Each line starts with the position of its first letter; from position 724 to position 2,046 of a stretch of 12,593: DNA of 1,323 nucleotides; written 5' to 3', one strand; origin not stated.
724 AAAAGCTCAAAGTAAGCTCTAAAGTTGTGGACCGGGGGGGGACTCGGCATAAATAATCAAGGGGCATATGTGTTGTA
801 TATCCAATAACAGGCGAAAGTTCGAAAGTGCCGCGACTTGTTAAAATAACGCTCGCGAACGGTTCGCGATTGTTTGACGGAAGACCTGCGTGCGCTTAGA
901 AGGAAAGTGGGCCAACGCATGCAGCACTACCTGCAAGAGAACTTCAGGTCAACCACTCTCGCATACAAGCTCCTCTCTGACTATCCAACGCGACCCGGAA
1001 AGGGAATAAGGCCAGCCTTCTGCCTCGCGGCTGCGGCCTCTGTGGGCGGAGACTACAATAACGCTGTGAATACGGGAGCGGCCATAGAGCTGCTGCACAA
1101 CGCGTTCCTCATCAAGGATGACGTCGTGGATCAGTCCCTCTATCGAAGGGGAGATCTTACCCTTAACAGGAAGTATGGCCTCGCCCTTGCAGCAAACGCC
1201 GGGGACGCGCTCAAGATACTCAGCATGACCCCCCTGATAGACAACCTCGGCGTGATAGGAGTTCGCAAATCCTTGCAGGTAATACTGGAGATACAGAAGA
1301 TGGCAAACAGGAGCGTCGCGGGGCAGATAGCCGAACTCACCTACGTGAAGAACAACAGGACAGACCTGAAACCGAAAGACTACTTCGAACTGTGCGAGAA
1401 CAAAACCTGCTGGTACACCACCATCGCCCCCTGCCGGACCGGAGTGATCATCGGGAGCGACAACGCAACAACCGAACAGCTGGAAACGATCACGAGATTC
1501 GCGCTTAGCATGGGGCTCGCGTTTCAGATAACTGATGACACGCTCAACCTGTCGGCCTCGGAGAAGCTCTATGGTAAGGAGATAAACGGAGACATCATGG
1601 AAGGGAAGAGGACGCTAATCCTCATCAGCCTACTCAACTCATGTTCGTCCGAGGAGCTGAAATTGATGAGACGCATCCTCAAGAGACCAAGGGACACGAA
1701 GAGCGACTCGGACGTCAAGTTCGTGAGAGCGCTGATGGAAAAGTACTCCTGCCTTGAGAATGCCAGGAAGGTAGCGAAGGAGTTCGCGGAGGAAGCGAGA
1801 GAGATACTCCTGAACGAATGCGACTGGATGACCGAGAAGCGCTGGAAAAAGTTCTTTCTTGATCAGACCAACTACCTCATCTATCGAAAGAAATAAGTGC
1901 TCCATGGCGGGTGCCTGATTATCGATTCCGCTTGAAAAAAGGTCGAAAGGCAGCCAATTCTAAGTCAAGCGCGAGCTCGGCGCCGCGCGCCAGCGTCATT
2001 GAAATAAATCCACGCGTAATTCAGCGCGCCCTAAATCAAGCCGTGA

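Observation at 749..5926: Two intergenic regions 5 kb apart share a multi-block motif module with an inverted TATA-containing core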

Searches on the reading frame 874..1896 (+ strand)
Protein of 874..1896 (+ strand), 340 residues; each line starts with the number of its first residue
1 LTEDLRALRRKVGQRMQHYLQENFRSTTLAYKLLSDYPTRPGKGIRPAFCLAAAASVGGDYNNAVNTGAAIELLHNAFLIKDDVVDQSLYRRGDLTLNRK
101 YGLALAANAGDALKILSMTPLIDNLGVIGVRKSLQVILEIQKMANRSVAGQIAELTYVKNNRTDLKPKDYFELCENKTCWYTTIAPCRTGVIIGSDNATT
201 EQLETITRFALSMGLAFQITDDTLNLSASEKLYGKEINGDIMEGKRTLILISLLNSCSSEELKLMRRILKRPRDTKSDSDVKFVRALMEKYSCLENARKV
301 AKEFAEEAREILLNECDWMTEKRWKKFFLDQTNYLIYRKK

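Call 13: search_protein_families(library=pfam, proteins=[window:874-1896:+], max_evalue=0.01)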
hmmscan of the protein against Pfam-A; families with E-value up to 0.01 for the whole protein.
window:874-1896:+ (340 aa): 1 family
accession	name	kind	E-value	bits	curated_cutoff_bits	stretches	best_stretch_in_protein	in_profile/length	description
PF00348.22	polyprenyl_synt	-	2.2e-53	181.5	27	1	32-285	6-248/251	Polyprenyl synthetase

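Call 15: find_encoding_contigs(protein=window:874-1896:+, flank=10000, max_places=6)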
Protein window:874-1896:+ (340 aa): 1 contig read that carries it; 1 place shown.
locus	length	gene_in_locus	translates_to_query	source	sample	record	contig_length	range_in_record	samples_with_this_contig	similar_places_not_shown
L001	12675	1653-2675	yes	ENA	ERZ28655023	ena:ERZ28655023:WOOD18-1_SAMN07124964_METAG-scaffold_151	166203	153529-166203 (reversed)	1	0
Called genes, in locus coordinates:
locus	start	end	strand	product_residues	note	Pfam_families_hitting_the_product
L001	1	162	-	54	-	?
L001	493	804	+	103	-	PF00338:Ribosomal_S10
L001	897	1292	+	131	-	-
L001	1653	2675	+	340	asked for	PF00348:polyprenyl_synt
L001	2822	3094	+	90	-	-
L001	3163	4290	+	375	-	-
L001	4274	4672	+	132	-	PF14864:Alkyl_sulf_C (faint)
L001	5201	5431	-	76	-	-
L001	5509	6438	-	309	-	-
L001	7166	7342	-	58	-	-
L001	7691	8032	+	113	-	-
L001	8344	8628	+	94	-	PF14947:HTH_45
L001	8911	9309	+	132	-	-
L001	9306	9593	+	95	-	-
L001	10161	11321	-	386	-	PF01548:DEDD_Tnp_IS110 (weak), PF02371:Transposase_20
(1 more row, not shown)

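Call 19: find_related_loci(query=window:874-1896:+, collection=genome_contigs, flank=10000)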
Query window:874-1896:+ (340 aa) in genome_contigs; peptide patterns used: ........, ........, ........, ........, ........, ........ (x = any residue, [..] = any of these).
98 stretches matched a pattern; 28 encode a relative of the query (tblastn E <= 1e-3); 27 distinct loci.
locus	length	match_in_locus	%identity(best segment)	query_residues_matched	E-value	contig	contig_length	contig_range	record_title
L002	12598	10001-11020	86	1-340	0e+0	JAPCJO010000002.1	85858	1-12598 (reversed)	MAG: Thaumarchaeota archaeon isolate AcS1-13 NODE_360_length_85858_cov_16.800636, whole genome shotgun sequence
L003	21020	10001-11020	83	1-340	0e+0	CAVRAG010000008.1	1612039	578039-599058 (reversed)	MAG: uncultured Nitrososphaerota archaeon isolate MFD00008.bin.2.90 genome assembly, contig: contig_34, whole genome sho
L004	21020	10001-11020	78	1-340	0e+0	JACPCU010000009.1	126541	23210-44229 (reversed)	MAG: Thaumarchaeota archaeon isolate NC_groundwater_291_Ag_S-0.65um_49_13 S6_GD2017_2_S65_scaffold_75, whole genome shot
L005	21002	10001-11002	78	7-340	0e+0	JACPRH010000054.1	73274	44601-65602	MAG: Thaumarchaeota archaeon isolate NC_groundwater_674_Ag_B-0.1um_49_231 B_1_S1_Biohub_coassembly_k141_4020456, whole g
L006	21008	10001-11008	78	5-340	0e+0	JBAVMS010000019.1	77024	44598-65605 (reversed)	MAG: Candidatus Methanoperedens sp. isolate MFD03797_ilm_asm_bin16 k127_41760, whole genome shotgun sequence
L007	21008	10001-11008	78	5-340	0e+0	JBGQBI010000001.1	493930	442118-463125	MAG: Candidatus Methanoperedens sp. isolate OBJ2_061818_130_10 k141_1237182_length_493930_cov_1357.6705, whole genome sh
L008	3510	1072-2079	77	5-340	0e+0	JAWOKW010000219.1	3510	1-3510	MAG: Candidatus Methanoperedens sp. isolate bin_184_1 c_000049110366, whole genome shotgun sequence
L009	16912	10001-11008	76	5-340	5e-177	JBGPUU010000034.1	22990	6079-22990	MAG: Candidatus Methanoperedens sp. isolate OBJ1_062018_110_35 k141_3227492_length_22990_cov_18.3521, whole genome shotg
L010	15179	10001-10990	77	5-334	8e-177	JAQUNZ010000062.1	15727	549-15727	MAG: Candidatus Methanoperedens sp. isolate STD1_19 NODE_9058_length_15727_cov_5.418974_Sandtown_D1, whole genome shotgu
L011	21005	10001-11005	72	5-339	4e-171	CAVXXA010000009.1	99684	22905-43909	MAG: Candidatus Bathyarchaeota archaeon isolate MFD03726.bin.2.70 genome assembly, contig: contig_33444, whole genome sh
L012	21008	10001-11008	70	5-340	5e-170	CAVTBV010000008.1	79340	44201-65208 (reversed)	MAG: Candidatus Bathyarchaeota archaeon isolate MFD02416.bin.1.399 genome assembly, contig: contig_35544, whole genome s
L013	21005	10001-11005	71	5-339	1e-169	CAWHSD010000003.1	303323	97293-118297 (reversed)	MAG: Candidatus Bathyarchaeota archaeon isolate MFD05942.bin.2.191 genome assembly, contig: contig_10904, whole genome s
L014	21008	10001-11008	70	5-340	9e-169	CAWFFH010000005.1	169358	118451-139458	MAG: Candidatus Bathyarchaeota archaeon isolate MFD00822.bin.1.234 genome assembly, contig: contig_41719, whole genome s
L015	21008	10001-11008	70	5-340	2e-168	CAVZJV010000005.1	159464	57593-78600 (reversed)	MAG: Candidatus Bathyarchaeota archaeon isolate MFD05442.bin.1.295 genome assembly, contig: contig_3343, whole genome sh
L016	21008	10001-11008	69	5-340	2e-167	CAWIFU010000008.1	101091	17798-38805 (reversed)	MAG: Candidatus Bathyarchaeota archaeon isolate MFD01872.bin.1.306 genome assembly, contig: contig_33183, whole genome s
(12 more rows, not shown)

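Call 37: find_homologous_proteins(query=window:874-1896:+, max_evalue=1e-100)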
Query window:874-1896:+ (340 aa): 168 proteins with E <= 1e-100 among 8000 candidates; the best 120 are listed.
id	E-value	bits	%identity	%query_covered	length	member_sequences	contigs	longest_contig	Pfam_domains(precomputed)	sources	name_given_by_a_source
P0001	2.4e-212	722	100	96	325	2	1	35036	PF00348.23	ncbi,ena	-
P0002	1.6e-204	696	93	99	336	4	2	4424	PF00348.23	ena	-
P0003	8.3e-204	694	93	99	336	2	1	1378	PF00348.23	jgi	jgi:geranylgeranyl diphosphate synthase type II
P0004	4.8e-197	672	89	99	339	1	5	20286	PF00348.23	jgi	jgi:geranylgeranyl diphosphate synthase, type II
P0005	7.5e-197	671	89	99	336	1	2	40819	PF00348.23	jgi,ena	-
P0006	2.0e-196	670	89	99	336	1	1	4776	PF00348.23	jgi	-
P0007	2.1e-196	670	89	99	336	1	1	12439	PF00348.23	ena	-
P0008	1.7e-195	666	88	99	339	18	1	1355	PF00348.23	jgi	-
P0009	2.0e-195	666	88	99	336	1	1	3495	PF00348.23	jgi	jgi:geranylgeranyl diphosphate synthase type II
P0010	8.1e-195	664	88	99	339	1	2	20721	PF00348.23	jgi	jgi:geranylgeranyl diphosphate synthase type II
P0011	1.2e-194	664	87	100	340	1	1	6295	PF00348.23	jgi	jgi:geranylgeranyl diphosphate synthase, type II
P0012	1.5e-194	663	87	99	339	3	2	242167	PF00348.23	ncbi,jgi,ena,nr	ncbi:MAG TPA: polyprenyl synthetase family protein [Nitrososphaerales archaeon]|nr:polyprenyl synthe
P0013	1.8e-194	663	88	99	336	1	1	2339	PF00348.23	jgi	-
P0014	2.2e-194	663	88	99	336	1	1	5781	PF00348.23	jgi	jgi:geranylgeranyl diphosphate synthase type II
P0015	2.3e-194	663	88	99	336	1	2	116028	PF00348.23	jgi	-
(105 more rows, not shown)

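Call 38: find_encoding_contigs(protein=P0001, flank=10000, max_places=6)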
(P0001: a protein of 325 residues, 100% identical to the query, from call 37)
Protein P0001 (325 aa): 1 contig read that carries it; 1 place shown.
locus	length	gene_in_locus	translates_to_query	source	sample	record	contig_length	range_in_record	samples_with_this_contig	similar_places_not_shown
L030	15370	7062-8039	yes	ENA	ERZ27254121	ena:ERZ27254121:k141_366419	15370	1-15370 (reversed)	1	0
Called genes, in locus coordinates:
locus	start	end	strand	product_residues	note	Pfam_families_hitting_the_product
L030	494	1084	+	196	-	-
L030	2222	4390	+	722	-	PF02359:CDC48_N, PF02933:CDC48_2, PF00158:Sigma54_activat (faint), PF05496:RuvB_N (weak), PF06068:TIP49 (faint), PF00004:AAA, PF17862:AAA_lid_3, PF00004:AAA, +16 more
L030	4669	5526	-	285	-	PF08271:Zn_Ribbon_TF (weak), PF00382:TFIIB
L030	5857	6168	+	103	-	PF00338:Ribosomal_S10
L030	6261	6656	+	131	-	-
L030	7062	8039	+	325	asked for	PF00348:polyprenyl_synt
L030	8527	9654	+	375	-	-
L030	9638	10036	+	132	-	PF14864:Alkyl_sulf_C (faint)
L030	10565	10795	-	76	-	-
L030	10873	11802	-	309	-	-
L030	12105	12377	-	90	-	-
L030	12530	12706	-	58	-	-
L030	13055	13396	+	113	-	-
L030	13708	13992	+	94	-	PF14947:HTH_45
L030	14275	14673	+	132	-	-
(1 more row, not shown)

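Call 39: find_encoding_contigs(protein=P0002, flank=10000, max_places=6)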
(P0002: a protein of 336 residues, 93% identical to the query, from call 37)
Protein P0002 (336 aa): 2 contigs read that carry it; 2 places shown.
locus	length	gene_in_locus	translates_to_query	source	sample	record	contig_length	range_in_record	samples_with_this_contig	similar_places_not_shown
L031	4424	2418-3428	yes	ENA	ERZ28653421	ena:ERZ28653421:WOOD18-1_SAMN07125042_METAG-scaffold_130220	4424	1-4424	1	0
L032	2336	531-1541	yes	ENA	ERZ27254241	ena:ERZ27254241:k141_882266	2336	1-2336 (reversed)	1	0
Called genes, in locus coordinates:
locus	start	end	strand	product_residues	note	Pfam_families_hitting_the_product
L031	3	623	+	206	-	?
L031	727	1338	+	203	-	-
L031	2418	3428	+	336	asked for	PF00348:polyprenyl_synt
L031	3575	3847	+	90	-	-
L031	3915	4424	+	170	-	?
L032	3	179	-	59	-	?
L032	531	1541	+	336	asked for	PF00348:polyprenyl_synt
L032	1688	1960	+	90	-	-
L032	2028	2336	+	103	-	?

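Call 57: find_encoding_contigs(protein=P0005, flank=7000, max_places=4)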
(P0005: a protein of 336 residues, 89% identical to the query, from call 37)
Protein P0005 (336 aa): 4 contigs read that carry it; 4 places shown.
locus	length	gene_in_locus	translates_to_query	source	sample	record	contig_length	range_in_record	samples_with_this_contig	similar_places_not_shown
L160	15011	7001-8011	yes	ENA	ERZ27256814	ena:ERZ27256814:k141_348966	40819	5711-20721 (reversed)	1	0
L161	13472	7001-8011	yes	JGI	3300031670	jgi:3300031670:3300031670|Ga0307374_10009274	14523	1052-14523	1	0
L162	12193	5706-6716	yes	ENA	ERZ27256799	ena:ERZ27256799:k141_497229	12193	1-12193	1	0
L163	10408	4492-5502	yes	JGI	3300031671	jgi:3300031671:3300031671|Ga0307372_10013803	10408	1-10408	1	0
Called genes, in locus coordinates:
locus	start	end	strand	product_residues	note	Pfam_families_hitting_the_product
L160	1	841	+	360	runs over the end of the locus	PF13360:PQQ_2 (faint), PF01436:NHL (faint)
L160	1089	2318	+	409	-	-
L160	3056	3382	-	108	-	-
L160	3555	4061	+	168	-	-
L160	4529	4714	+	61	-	-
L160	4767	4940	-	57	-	-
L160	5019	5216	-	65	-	-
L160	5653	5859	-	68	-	PF17283:Zn_ribbon_SprT (faint)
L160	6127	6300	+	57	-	-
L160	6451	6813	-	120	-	-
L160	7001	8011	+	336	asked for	PF00348:polyprenyl_synt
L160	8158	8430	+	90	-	-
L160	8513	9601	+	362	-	-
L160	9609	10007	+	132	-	-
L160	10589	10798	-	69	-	-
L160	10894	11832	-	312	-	-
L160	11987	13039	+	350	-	-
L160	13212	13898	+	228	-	PF03130:HEAT_PBS (faint), PF13646:HEAT_2 (faint)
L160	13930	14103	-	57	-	-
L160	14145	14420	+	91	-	-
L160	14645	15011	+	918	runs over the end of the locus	PF16640:Big_3_5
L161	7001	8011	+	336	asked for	PF00348:polyprenyl_synt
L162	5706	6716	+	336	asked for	PF00348:polyprenyl_synt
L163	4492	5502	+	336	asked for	PF00348:polyprenyl_synt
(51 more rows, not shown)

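Call 58: find_encoding_contigs(protein=P0004, flank=7000, max_places=5)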
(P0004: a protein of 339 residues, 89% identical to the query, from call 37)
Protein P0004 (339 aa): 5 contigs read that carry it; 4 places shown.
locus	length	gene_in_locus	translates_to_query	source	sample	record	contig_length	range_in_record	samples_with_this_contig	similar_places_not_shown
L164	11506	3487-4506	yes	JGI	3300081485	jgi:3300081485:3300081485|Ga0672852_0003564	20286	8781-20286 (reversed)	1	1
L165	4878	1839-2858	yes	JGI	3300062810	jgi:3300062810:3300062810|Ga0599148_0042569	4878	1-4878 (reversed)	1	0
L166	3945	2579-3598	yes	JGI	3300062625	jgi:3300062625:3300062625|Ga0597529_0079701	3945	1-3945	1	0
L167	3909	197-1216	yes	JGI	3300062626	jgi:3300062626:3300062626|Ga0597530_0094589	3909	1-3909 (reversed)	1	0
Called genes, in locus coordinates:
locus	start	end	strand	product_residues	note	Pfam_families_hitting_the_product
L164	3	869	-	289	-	?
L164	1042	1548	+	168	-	-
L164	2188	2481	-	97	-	-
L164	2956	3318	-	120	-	-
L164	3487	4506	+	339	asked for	PF00348:polyprenyl_synt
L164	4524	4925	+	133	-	-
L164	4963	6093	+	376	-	-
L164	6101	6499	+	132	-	PF02036:SCP2 (faint)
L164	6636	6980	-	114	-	-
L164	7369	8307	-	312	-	-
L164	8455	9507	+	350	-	-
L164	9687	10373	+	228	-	-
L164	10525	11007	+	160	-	-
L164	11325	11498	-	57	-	-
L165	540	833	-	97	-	-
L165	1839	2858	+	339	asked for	PF00348:polyprenyl_synt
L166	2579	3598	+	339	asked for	PF00348:polyprenyl_synt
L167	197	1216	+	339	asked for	PF00348:polyprenyl_synt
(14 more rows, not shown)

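Call 79: search_protein_families(library=ncbifam, proteins=[window:874-1896:+], max_evalue=0.01)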
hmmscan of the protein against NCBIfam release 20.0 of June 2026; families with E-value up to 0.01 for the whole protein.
window:874-1896:+ (340 aa): 16 families
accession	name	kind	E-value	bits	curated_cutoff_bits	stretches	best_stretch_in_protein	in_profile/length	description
NF041003.1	GGPP_syn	equivalog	2.4e-47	161.6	500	1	5-339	6-325/326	geranylgeranyl diphosphate synthase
NF040698.1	IdsA_Meth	equivalog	2.9e-46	158.2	468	1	35-339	34-327/328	short chain isoprenyl diphosphate synthase IdsA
NF041169.1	f2_encap_cargo4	exception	4.3e-45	154.4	450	1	39-312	47-309/334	family 2 encapsulin nanocompartment cargo protein polyprenyl transferase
NF045485.1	FPPsyn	subfamily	1.9e-33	115.9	275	1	9-256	5-250/288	farnesyl diphosphate synthase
NF045549.1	GGPPsyn_IdsB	equivalog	3.5e-32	111.8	475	1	38-312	61-325/346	geranylgeranyl diphosphate synthase IdsB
NF008140.0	PRK10888.1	equivalog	1.7e-29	103.1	412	1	41-315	43-304/323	octaprenyl diphosphate synthase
NF042417.1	NPPPS_Mycobact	equivalog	1.3e-27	96.7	600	1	15-313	28-312/335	nonaprenyl/(2E,6E)-farnesyl/geranylgeranyl diphosphat synthase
NF045685.1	GGPPSynCrtE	equivalog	2.3e-27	95.8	460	1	41-256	41-255/293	geranylgeranyl diphosphate synthase CrtE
TIGR02748.1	GerC3_HepT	equivalog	2.1e-25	89.5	456.55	1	41-327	42-306/319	heptaprenyl diphosphate synthase component II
NF045628.1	HxpDPsynlarge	equivalog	3.8e-25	88.5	500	1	39-314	32-289/311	hexaprenyl-diphosphate synthase large subunit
NF040789.2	gerfarn_diphsyn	equivalog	4.2e-25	88.6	560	1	64-338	84-343/345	geranylfarnesyl diphosphate synthase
TIGR02749.1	prenyl_cyano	equivalog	4.7e-23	81.7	383.2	1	42-336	44-318/322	solanesyl diphosphate synthase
NF042416.1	GFPPS_Mycobact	equivalog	1.2e-17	63.9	600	2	4-102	8-105/350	bifunctional (2E,6E)-farnesyl/geranyl diphosphate synthase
NF040627.1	GFPS_Meth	equivalog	2.8e-17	63.1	600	1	38-226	36-210/285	geranylfarnesyl diphosphate synthase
NF007877.0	PRK10581.1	equivalog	5.3e-17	61.9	321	1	3-256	5-258/299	(2E,6E)-farnesyl diphosphate synthase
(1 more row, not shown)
